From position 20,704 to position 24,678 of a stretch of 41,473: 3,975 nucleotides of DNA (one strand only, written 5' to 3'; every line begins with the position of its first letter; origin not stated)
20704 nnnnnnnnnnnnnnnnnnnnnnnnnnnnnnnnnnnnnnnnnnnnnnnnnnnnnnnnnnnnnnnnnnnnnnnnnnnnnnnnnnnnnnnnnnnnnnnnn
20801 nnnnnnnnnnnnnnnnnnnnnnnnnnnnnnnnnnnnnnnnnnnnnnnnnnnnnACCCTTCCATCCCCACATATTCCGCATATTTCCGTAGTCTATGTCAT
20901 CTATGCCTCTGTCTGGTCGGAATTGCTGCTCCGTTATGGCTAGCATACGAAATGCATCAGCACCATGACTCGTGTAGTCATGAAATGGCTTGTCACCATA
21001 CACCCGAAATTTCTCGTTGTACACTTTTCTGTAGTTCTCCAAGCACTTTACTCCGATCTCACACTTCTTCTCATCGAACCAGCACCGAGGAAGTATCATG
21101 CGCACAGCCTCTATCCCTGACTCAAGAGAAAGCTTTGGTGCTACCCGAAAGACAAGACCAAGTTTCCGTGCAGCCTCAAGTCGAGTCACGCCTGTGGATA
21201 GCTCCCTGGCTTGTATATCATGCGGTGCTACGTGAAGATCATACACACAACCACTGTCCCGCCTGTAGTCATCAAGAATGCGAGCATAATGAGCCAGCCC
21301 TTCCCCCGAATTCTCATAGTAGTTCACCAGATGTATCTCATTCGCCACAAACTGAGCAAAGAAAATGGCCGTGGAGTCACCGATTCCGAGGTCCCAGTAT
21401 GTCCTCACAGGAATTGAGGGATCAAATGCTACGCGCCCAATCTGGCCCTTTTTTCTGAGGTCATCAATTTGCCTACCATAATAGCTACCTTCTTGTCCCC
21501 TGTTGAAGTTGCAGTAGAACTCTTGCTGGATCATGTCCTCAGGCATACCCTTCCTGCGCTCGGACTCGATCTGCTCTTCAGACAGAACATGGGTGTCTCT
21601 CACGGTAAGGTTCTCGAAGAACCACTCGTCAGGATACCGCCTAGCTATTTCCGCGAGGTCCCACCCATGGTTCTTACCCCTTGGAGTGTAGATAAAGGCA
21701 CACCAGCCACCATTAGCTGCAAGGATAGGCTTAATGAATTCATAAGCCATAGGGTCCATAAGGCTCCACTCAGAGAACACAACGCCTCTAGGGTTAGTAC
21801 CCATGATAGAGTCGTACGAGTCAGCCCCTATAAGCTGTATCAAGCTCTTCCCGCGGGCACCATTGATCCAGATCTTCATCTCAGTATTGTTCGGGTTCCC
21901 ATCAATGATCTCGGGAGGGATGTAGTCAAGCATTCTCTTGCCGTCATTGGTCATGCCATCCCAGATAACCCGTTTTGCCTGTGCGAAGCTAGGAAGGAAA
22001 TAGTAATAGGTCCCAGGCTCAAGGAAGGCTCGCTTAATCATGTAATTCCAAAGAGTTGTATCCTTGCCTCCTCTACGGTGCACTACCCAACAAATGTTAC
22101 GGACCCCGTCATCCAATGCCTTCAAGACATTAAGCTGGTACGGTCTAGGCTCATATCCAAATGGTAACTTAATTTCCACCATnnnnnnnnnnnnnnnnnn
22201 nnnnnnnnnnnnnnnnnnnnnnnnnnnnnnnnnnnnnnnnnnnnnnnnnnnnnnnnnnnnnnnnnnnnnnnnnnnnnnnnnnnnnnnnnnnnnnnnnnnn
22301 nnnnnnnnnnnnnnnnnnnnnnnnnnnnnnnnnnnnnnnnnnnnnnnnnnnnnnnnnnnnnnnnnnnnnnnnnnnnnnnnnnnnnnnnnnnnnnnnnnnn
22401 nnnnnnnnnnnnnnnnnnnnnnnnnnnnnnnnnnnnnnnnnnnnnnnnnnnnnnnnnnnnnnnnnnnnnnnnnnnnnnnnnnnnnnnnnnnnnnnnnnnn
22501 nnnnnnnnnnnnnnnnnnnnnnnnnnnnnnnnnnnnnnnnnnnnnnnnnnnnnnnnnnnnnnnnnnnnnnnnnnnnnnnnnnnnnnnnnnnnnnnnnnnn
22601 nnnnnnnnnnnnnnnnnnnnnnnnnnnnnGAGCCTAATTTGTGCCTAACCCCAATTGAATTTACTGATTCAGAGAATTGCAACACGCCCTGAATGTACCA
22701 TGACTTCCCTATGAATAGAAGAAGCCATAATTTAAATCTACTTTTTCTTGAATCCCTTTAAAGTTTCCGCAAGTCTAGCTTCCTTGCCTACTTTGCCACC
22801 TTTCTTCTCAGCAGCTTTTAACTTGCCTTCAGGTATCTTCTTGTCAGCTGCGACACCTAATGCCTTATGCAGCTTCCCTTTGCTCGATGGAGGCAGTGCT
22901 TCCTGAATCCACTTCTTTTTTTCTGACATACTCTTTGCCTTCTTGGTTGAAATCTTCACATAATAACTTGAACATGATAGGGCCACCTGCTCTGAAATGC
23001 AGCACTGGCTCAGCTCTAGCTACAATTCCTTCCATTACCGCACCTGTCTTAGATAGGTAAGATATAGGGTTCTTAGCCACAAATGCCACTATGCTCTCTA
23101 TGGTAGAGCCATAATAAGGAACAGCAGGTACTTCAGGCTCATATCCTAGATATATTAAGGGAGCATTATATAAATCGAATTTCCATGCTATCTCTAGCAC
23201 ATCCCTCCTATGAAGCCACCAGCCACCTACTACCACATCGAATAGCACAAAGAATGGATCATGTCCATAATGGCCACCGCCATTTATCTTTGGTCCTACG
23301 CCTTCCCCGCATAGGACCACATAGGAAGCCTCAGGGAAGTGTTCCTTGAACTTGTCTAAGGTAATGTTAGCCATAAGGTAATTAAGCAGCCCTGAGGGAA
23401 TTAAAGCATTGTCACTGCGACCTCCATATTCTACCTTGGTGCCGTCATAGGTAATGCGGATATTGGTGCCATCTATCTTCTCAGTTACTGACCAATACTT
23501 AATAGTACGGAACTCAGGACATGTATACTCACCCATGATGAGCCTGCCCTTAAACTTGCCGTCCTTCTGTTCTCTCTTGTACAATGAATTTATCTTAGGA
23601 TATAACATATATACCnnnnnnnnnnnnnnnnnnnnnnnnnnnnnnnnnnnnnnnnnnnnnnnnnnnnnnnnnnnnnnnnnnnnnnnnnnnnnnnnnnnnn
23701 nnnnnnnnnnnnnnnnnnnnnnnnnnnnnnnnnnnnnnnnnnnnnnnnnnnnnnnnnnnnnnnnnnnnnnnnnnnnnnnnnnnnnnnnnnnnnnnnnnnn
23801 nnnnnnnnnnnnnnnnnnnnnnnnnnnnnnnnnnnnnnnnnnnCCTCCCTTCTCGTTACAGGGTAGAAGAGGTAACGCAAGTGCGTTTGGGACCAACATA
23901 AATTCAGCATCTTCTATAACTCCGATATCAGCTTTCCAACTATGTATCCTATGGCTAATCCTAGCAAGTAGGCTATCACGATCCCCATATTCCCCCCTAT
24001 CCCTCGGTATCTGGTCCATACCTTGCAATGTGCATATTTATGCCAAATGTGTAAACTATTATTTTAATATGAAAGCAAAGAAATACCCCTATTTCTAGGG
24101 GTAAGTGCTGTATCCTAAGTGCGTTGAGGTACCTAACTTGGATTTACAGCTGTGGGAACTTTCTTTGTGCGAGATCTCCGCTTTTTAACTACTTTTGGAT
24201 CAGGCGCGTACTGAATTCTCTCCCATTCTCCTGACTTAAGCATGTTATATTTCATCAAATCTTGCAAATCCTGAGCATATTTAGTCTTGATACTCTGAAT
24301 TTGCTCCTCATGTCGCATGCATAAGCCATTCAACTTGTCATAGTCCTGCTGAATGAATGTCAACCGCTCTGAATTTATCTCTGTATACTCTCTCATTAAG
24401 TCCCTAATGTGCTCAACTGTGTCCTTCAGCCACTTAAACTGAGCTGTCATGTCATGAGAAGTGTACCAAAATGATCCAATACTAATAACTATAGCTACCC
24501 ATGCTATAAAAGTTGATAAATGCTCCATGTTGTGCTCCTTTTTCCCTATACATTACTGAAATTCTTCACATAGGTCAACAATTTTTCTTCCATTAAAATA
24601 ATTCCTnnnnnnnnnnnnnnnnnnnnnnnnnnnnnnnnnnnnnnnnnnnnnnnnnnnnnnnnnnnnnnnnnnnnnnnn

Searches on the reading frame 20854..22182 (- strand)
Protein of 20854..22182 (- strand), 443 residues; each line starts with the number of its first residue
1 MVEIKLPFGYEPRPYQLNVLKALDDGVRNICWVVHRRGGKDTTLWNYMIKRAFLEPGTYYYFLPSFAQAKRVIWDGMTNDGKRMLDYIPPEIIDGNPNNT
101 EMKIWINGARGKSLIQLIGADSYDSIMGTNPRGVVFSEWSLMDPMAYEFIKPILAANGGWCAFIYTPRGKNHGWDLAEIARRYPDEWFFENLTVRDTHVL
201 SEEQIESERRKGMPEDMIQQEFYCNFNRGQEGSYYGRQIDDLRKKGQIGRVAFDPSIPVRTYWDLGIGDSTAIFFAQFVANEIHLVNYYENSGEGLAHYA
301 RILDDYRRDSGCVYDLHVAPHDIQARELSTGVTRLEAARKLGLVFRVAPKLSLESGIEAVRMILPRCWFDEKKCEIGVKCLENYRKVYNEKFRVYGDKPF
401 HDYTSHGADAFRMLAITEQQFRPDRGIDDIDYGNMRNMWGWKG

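Call 8: search_protein_families(library=phrogs, proteins=[window:20854-22182:-], max_evalue=0.01)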
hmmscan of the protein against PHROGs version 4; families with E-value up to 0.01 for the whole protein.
window:20854-22182:- (443 aa): 3 families
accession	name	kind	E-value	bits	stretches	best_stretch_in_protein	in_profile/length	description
phrog_2472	-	unknown function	6.2e-49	168.1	1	225-422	110-312/324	-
phrog_2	-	head and packaging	4.5e-23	82.9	1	5-420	260-596/807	terminase large subunit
phrog_7579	-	head and packaging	2.8e-07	31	1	36-234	26-221/239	terminase large subunit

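Call 9: search_protein_families(library=pfam, proteins=[window:20854-22182:-], max_evalue=0.01)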
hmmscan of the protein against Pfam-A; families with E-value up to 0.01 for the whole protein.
window:20854-22182:- (443 aa): 0 families

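Call 53: search_dna_similar(query=window:20854-22182:-, collection=phages, mode=protein, max_evalue=1e-10, max_rows=25)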
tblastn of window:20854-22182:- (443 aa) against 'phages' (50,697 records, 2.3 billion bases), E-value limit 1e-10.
Records with a match: 406; places in all: 406; records where one place covers at least 80% of the query: 163.
Best place of each record, by identity: <60% 406.
By first word of the organism name: Vibrio 129; Pseudomonas 61; Ralstonia 31; Microbacterium 27; Pelagibacter 22; Caudoviricetes 18; Klebsiella 12; Burkholderia 10; Erwinia 9; Sulfitobacter 7; and 37 more.
By host as written in the record: - 107; Pseudomonas aeruginosa 25; Candidatus Pelagibacter ubique HTCC1062 14; Microbacterium foliorum NRRL B-24224 SEA 13; Vibrio crassostreae 12; Microbacterium foliorum NRRL B-24224 11; Vibrio cholerae 2095 9; Vibrio breoganii 9; and 114 more.
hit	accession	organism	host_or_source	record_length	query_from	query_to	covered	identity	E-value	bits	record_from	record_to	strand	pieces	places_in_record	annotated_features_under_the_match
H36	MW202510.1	Caudoviricetes sp.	Manatee Spring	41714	1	425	96%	43.8%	9e-111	364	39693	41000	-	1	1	large subunit terminase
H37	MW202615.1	Caudoviricetes sp.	Manatee Spring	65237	4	437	98%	41.6%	7e-111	364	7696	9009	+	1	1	large subunit terminase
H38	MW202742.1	Caudoviricetes sp.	Manatee Spring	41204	10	417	92%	43.7%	4e-108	356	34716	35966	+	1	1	large subunit terminase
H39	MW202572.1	Caudoviricetes sp.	Manatee Spring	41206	10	417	92%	43.7%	4e-108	356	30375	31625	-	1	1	large subunit terminase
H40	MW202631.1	Caudoviricetes sp.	Manatee Spring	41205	10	417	92%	43.7%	4e-108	356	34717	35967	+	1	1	large subunit terminase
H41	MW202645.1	Bacteriophage sp.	Manatee Spring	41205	10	417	92%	43.7%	4e-108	356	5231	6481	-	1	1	large subunit terminase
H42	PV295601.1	Vibrio phage vB_VibP_ZCVPP1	Vibrio parahaemolyticus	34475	4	420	94%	40.3%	3e-109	360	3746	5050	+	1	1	structural protein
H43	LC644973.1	Acetobacter phage phiAX1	Acetobacter sp. ATCC 21760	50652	1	416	94%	39.3%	1e-90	306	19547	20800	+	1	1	hypothetical protein (x2)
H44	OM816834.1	Stenotrophomonas phage vB_SmeS_BUCT708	Stenotrophomonas maltophilia BUCT708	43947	1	422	95%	38.7%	2e-90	305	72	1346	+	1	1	hypothetical protein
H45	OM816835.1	Stenotrophomonas phage vB_SmeS_BUCT709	Stenotrophomonas maltophilia BUCT709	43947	1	422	95%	38.7%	2e-90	305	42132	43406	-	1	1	hypothetical protein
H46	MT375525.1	Pelagibacter phage Greip EXVC021P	Candidatus Pelagibacter ubique HTCC1062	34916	2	421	95%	37.6%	3e-77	267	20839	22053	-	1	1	terminase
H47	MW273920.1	Pelagibacter phage HTVC024P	Candidatus Pelagibacter sp. HTCC1062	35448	1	421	95%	37.0%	7e-76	263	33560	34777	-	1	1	terminase large subunit | hypothetical protein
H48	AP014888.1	Vibrio phage CKB-S2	Vibrio coralliilyticus strain P1 ...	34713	4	428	96%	36.6%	7e-79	272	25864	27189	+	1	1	terminase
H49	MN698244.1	Pelagibacter phage HTVC106P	Candidatus Pelagibacter sp. HTCC7211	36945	1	424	96%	36.7%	4e-75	261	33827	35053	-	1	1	terminase large subunit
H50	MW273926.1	Pelagibacter phage HTVC204P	Candidatus Pelagibacter sp. FZCC0015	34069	2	421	95%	36.6%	3e-73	256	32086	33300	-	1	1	terminase large subunit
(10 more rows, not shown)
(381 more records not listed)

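Call 82: find_homologous_proteins(query=window:20854-22182:-, max_evalue=1e-100)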
Query window:20854-22182:- (443 aa): 2634 proteins with E <= 1e-100 among 8000 candidates; the best 120 are listed.
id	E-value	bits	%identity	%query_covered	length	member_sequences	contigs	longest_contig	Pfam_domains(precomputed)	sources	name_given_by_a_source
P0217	7.4e-278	940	86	100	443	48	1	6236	-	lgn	-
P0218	1.6e-272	923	85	100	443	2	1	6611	-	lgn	-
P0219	6.3e-272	921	84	100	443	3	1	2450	-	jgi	jgi:hypothetical protein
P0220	7.3e-272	920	84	100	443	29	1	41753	-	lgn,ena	-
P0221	6.9e-267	904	82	100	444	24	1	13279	-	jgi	-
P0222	2.3e-263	892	83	98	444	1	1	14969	-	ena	-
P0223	3.0e-263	892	81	100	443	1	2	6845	-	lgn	-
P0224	2.7e-260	882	81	100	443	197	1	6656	-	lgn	-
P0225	3.3e-260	882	80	100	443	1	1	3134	-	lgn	-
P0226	4.8e-260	881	80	100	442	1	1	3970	-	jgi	jgi:phage terminase large subunit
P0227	1.4e-259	880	83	99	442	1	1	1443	-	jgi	-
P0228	5.9e-258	875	80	100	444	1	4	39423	-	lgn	-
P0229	9.6e-258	874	80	100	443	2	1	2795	-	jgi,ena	jgi:hypothetical protein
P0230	2.7e-257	872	80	99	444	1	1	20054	-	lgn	-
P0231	2.9e-257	872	80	100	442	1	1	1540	-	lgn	-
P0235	4.6e-256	868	80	100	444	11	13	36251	-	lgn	-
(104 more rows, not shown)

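Call 83: find_encoding_contigs(protein=P0224, flank=8000, max_places=10)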
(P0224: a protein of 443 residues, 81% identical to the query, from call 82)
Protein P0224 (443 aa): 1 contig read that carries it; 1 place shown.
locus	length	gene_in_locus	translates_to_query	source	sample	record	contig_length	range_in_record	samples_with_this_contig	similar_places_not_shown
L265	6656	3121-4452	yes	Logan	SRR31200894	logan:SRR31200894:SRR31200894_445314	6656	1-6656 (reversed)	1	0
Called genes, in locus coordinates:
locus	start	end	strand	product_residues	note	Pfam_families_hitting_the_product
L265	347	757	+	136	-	-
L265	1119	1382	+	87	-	-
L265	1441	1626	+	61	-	-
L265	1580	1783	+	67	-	-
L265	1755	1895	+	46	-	-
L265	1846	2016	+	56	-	-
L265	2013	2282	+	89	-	PF11753:DUF3310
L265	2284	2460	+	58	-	-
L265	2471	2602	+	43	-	-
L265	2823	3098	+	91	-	-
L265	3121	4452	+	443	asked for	-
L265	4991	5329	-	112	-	-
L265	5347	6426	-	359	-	-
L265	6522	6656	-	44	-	?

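Call 102: find_encoding_contigs(protein=P0235, flank=9000, max_places=10)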
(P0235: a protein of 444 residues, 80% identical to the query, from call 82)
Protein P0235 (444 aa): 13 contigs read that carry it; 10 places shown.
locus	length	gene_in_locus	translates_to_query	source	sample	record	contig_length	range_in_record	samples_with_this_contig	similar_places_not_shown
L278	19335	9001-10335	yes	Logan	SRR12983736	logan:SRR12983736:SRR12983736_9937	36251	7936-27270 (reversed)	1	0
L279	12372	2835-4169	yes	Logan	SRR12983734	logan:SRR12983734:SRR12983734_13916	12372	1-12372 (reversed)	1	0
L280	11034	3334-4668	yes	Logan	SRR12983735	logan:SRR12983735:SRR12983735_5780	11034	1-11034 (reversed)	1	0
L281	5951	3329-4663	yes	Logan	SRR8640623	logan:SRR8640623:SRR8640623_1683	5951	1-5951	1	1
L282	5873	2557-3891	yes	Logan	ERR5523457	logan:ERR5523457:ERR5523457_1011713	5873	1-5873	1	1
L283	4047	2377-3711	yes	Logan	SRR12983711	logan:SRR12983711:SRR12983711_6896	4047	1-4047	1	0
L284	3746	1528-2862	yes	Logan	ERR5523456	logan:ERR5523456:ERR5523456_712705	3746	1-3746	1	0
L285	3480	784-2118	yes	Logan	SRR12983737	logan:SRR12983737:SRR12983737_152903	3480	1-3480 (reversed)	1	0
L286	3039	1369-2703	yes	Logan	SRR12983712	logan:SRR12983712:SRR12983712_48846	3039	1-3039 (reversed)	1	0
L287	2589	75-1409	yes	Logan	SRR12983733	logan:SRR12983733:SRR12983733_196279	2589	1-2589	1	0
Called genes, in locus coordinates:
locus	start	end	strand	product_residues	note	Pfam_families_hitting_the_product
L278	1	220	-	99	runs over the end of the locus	PF13936:HTH_38 (weak)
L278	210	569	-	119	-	-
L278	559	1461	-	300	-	PF02899:Phage_int_SAM_1, PF00589:Phage_integrase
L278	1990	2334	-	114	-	-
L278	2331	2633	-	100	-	-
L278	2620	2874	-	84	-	-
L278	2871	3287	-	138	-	-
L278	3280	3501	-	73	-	-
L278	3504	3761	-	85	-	PF23907:DUF7249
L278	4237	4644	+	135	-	-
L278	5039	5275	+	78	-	-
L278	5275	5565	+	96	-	-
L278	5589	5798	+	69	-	-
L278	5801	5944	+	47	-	-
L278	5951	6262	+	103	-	-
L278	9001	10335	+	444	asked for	-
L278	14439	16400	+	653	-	PF16510:P22_portal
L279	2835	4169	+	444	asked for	-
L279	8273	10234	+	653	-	PF16510:P22_portal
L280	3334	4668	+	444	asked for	-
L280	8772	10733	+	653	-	PF16510:P22_portal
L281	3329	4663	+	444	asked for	-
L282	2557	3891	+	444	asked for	-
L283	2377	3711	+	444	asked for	-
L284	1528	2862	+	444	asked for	-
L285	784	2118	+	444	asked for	-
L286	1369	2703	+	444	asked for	-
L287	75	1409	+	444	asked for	-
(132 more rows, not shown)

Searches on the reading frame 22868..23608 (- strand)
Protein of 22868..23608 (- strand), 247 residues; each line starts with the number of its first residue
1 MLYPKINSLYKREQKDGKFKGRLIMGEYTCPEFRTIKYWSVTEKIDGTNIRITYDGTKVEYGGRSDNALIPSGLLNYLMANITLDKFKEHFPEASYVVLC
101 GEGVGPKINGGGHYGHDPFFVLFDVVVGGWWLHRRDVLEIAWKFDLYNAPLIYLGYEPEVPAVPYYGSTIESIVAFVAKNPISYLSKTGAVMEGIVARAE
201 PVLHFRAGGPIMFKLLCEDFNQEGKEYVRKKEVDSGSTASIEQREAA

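Call 8: search_protein_families(library=phrogs, proteins=[window:22868-23608:-], max_evalue=0.01)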
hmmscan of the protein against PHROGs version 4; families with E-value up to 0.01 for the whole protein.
window:22868-23608:- (247 aa): 2 families
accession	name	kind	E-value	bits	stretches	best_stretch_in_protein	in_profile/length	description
phrog_548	-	DNA, RNA and nucleotide metabolism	7.9e-21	75.6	1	3-235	6-249/341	RNA ligase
phrog_968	-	DNA, RNA and nucleotide metabolism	0.0035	17.3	0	94-219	273-387/398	RNA ligase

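Call 9: search_protein_families(library=pfam, proteins=[window:22868-23608:-], max_evalue=0.01)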
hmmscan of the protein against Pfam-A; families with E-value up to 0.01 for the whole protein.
window:22868-23608:- (247 aa): 1 family
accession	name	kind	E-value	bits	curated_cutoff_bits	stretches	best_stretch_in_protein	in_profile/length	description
PF09414.15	RNA_ligase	-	1.2e-15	58.5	27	1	38-201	2-159/171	RNA ligase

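Call 75: find_homologous_proteins(query=window:22868-23608:-, max_evalue=1e-20)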
Query window:22868-23608:- (247 aa): 258 proteins with E <= 1e-20 among 470 candidates; the best 120 are listed.
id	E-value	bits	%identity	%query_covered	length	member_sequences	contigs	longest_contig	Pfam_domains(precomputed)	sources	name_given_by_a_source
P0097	2.8e-167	572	100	100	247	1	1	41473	PF09414.16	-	-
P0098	4.1e-56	208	47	89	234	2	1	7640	PF09414.16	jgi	jgi:ATP-dependent RNA circularization protein (DNA/RNA ligase family)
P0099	9.8e-56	207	51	89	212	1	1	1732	PF09414.16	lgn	-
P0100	8.1e-54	201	48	89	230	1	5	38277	PF09414.16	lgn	-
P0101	1.3e-52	197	48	89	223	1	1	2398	PF09414.16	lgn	-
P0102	2.8e-52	196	48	89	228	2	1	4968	PF09414.16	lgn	-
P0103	2.2e-50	189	46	89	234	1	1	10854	PF09414.16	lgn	-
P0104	2.3e-50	189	45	89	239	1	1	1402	PF09414.16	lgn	-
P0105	5.2e-50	188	42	90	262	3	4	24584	PF09414.16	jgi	jgi:hypothetical protein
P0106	7.5e-50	188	44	89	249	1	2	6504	PF09414.16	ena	-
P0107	8.2e-50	187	45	89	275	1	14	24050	PF09414.16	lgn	-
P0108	1.3e-49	187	47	89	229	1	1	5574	PF09414.16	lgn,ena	-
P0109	4.3e-48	182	46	89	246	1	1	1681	PF09414.16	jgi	jgi:RNA ligase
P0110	4.4e-48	182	44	89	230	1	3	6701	PF09414.16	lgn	-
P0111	1.7e-47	180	43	89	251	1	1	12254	PF09414.16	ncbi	-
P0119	3.3e-46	176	44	90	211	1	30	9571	PF09414.16,PF09511.16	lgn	-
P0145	3.0e-42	163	45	89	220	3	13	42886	PF09414.16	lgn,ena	-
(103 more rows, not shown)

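Call 76: find_encoding_contigs(protein=P0119, flank=6000, max_places=10)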
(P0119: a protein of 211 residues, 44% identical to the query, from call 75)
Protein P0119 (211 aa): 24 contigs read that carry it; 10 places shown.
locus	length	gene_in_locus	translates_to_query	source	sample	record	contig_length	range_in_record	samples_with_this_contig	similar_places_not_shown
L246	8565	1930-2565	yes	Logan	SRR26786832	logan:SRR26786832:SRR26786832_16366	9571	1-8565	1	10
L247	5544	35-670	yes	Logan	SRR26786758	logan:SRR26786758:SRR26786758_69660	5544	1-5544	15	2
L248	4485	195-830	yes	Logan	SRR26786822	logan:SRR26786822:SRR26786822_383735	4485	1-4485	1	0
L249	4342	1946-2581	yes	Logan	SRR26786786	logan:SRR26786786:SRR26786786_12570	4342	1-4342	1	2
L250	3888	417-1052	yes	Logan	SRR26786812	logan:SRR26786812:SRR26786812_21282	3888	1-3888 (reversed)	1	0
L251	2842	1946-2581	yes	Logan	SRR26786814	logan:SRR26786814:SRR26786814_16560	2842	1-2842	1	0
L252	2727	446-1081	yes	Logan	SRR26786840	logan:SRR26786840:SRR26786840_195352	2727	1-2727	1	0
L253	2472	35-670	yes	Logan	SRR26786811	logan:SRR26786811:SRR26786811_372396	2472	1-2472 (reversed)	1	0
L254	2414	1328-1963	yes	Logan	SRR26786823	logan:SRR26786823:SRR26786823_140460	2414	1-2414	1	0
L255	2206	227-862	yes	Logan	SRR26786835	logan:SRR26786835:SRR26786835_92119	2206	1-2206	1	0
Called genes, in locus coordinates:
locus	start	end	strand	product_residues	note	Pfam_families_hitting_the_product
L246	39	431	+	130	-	-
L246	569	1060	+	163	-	PF05869:Dam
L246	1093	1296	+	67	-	-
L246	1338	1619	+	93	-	-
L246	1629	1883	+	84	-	-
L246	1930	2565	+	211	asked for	PF09511:RNA_lig_T4_1 (weak), PF09414:RNA_ligase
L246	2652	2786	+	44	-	-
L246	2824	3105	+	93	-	-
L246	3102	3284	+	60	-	-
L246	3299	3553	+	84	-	-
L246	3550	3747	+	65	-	-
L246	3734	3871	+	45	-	-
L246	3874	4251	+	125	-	-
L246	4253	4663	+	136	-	-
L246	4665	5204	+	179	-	PF13392:HNH_3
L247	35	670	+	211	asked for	PF09511:RNA_lig_T4_1 (weak), PF09414:RNA_ligase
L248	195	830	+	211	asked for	PF09511:RNA_lig_T4_1 (weak), PF09414:RNA_ligase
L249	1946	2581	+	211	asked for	PF09511:RNA_lig_T4_1 (weak), PF09414:RNA_ligase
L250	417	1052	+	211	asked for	PF09511:RNA_lig_T4_1 (weak), PF09414:RNA_ligase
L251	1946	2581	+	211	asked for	PF09511:RNA_lig_T4_1 (weak), PF09414:RNA_ligase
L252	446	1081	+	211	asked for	PF09511:RNA_lig_T4_1 (weak), PF09414:RNA_ligase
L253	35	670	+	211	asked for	PF09511:RNA_lig_T4_1 (weak), PF09414:RNA_ligase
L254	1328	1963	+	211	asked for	PF09511:RNA_lig_T4_1 (weak), PF09414:RNA_ligase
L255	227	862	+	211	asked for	PF09511:RNA_lig_T4_1 (weak), PF09414:RNA_ligase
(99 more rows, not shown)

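Call 78: find_encoding_contigs(protein=P0145, flank=6000, max_places=10)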
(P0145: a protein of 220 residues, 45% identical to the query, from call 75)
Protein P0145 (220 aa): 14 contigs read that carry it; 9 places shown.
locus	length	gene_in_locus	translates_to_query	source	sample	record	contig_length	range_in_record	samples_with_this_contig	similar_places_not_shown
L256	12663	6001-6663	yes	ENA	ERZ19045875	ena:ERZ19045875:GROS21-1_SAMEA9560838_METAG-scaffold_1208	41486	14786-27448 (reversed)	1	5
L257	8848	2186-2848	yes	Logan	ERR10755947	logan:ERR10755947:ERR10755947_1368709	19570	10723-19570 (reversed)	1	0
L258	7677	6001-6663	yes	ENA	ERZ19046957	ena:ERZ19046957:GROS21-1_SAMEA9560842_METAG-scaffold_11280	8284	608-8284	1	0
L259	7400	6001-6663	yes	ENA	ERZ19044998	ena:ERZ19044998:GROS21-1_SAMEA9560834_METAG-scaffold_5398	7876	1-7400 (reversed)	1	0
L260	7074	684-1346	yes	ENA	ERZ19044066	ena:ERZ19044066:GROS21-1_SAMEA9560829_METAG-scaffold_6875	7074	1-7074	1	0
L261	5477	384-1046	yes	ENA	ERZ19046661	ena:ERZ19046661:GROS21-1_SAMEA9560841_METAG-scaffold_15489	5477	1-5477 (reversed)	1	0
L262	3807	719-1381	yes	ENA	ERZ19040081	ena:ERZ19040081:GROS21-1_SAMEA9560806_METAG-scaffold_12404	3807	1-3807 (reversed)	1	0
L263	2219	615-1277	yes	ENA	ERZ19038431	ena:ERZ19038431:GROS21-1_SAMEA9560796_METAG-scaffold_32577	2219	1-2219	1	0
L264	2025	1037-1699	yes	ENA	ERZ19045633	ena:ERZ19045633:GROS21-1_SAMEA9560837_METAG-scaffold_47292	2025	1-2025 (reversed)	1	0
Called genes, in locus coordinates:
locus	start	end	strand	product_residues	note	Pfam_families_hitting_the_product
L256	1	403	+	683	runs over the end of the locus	PF13884:Peptidase_S74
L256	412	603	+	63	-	-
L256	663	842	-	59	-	-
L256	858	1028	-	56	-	-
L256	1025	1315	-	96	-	-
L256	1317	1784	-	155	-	PF00588:SpoU_methylase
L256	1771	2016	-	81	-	PF04448:DUF551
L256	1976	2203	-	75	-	-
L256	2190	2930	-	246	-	PF09414:RNA_ligase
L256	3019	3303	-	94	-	-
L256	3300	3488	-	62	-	-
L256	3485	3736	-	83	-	-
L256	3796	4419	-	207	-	PF04404:ERF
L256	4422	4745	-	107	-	-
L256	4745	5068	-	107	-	-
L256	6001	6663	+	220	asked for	PF09414:RNA_ligase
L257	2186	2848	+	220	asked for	PF09414:RNA_ligase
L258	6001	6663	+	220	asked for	PF09414:RNA_ligase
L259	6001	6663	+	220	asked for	PF09414:RNA_ligase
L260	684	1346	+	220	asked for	PF09414:RNA_ligase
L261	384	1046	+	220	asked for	PF09414:RNA_ligase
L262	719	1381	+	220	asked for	PF09414:RNA_ligase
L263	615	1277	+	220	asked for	PF09414:RNA_ligase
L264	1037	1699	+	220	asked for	PF09414:RNA_ligase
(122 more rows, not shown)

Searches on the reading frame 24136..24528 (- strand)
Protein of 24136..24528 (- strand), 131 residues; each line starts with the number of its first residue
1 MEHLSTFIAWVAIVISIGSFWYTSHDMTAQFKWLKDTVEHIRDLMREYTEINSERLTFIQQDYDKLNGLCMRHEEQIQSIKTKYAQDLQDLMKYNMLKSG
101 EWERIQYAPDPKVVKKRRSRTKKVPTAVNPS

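Call 8: search_protein_families(library=phrogs, proteins=[window:24136-24528:-], max_evalue=0.01)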
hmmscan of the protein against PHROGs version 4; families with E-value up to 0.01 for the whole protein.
window:24136-24528:- (131 aa): 2 families
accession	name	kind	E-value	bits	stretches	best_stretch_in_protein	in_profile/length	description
phrog_1009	-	unknown function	0.0003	21.8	1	4-82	8-90/103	-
phrog_3999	-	unknown function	0.00048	21.3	1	6-85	12-94/107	-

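Call 9: search_protein_families(library=pfam, proteins=[window:24136-24528:-], max_evalue=0.01)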
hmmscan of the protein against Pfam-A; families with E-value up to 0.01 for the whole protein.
window:24136-24528:- (131 aa): 0 families

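Call 29: search_protein_families(library=ncbifam, proteins=[window:24136-24528:-], max_evalue=1)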
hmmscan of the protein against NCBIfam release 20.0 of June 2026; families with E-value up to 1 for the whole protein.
window:24136-24528:- (131 aa): 3 families
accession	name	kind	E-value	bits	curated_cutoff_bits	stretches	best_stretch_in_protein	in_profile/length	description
TIGR00634.1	recN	equivalog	0.0031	16.5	407.85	1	26-102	263-338/563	DNA repair protein RecN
NF002621.0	PRK02287.1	equivalog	0.042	13.6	152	1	3-63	106-166/171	DUF367 family protein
NF010759.0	PRK14162.1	equivalog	0.069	12.8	176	1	52-95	44-87/194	nucleotide exchange factor GrpE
